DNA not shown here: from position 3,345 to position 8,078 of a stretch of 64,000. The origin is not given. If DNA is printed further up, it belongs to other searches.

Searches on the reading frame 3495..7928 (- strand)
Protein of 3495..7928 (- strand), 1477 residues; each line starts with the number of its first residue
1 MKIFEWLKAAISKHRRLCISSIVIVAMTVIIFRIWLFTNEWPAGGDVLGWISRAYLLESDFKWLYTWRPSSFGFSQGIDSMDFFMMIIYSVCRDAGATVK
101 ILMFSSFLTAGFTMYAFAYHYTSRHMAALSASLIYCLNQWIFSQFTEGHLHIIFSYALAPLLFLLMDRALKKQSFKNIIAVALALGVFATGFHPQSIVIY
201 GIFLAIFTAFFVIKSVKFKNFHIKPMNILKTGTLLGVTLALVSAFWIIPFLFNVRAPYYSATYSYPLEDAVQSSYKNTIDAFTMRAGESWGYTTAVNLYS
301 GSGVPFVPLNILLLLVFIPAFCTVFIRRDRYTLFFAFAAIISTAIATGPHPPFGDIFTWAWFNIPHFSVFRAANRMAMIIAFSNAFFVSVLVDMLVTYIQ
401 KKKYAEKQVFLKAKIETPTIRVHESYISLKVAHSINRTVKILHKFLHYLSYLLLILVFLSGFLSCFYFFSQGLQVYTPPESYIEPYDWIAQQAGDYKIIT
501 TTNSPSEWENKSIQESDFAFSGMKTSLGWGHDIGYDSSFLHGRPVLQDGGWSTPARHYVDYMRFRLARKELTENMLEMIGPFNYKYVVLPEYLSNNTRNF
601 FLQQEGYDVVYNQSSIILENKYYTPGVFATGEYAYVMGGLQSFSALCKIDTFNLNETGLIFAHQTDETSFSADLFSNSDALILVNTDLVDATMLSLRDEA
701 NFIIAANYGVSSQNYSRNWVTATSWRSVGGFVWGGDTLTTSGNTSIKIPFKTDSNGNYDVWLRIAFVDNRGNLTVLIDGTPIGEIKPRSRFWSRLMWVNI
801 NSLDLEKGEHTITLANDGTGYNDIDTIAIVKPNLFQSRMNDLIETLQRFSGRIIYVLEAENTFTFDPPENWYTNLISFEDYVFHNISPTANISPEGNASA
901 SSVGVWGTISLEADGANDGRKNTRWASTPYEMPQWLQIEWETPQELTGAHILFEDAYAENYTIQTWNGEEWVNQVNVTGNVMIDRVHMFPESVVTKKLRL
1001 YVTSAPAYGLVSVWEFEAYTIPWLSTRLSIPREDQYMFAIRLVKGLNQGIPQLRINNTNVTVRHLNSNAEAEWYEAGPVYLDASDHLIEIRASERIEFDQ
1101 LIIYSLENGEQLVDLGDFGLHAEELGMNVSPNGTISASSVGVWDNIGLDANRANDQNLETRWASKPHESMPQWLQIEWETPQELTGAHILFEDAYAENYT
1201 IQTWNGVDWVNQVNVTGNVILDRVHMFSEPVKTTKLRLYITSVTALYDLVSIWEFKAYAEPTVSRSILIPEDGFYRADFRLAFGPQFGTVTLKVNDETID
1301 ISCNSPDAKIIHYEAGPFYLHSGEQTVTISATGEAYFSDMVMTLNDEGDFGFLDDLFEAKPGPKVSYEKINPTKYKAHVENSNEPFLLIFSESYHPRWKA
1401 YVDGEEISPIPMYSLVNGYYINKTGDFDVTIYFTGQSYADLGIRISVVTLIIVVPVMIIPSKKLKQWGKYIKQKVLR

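Call 7: search_protein_families(library=pfam, proteins=[window:3495-7928:-], max_evalue=0.01)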
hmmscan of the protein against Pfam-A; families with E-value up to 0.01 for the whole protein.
window:3495-7928:- (1477 aa): 5 families
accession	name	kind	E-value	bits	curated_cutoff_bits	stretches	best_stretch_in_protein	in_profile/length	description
PF00754.31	F5_F8_type_C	-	3.8e-24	85.7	28.2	2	898-1016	2-127/127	F5/8 type C domain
PF22633.2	F5_F8_type_C_2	-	1.1e-18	68.1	27.8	2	916-982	2-72/91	NedA-like, galactose-binding domain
PF20176.3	DUF6541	-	2.4e-07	29.8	29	1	140-366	228-431/646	Family of unknown function (DUF6541)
PF10131.15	PTPS_related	-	2.6e-06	26.6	26.4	1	91-251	18-169/621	6-pyruvoyl-tetrahydropterin synthase related domain; membrane protein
PF24135.1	DUF7402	-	0.0018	18.8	27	0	891-948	1-61/133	Domain of unknown function (DUF7402)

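Call 76: search_protein_families(library=ncbifam, proteins=[window:3495-7928:-], max_evalue=0.01)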
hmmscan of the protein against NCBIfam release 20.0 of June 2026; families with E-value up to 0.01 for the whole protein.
window:3495-7928:- (1477 aa): 1 family
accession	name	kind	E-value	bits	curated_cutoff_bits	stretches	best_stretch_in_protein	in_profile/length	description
NF053599.1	transp_MmpA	equivalog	6e-10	38.3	210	1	82-402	53-347/543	MmpA family trehalose lipid delivery protein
